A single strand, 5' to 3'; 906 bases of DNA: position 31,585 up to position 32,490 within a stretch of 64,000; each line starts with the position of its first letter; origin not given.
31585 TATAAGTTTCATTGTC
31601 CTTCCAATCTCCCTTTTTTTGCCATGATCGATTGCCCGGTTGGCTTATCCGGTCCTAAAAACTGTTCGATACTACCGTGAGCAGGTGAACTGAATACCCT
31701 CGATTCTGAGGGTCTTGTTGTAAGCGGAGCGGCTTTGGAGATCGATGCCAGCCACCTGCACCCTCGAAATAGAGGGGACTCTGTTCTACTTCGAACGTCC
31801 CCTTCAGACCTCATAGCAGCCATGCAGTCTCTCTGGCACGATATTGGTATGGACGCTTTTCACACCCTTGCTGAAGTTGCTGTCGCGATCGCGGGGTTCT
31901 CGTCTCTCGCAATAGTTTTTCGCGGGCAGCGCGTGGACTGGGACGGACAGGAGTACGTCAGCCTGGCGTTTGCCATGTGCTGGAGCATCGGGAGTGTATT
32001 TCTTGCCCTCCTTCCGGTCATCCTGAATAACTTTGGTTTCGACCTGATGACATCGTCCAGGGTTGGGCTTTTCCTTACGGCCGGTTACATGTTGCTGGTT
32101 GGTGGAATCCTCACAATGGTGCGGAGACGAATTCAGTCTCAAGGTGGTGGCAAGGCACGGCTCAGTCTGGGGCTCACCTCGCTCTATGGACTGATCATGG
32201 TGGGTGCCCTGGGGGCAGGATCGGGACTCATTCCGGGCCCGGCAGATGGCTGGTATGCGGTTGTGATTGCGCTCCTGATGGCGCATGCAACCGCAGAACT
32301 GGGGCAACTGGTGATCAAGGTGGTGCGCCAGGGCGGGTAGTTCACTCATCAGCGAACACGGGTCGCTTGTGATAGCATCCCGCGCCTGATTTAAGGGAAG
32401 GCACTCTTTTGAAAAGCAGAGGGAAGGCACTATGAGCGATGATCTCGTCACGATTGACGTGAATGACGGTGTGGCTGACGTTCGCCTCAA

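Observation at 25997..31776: Putative new lux-box-like operator (CCCTC-N6-GAGGG) at the class II activator position of both island promoters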

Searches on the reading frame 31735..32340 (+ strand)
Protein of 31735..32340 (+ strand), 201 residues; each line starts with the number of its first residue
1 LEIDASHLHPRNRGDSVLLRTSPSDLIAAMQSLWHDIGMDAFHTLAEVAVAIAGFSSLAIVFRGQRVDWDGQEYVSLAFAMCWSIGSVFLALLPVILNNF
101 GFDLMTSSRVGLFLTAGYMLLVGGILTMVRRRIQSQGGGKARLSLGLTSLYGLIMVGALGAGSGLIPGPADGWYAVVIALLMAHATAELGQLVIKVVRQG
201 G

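Call 6: search_protein_families(library=pfam, proteins=[window:31735-32340:+])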
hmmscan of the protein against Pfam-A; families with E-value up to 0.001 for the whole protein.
window:31735-32340:+ (201 aa): 0 families

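Call 25: search_protein_families(library=pfam, proteins=[window:31822-32340:+], max_evalue=10)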
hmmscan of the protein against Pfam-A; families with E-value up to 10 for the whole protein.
window:31822-32340:+ (172 aa): 1 family
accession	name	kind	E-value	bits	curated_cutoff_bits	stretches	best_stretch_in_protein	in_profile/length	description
PF02673.24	BacA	-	0.0048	17.1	33.4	1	17-139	41-163/257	Bacitracin resistance protein BacA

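Call 80: search_protein_families(library=ncbifam, proteins=[window:31822-32340:+], max_evalue=0.001)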
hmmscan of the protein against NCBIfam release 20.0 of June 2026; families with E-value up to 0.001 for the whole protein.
window:31822-32340:+ (172 aa): 0 families
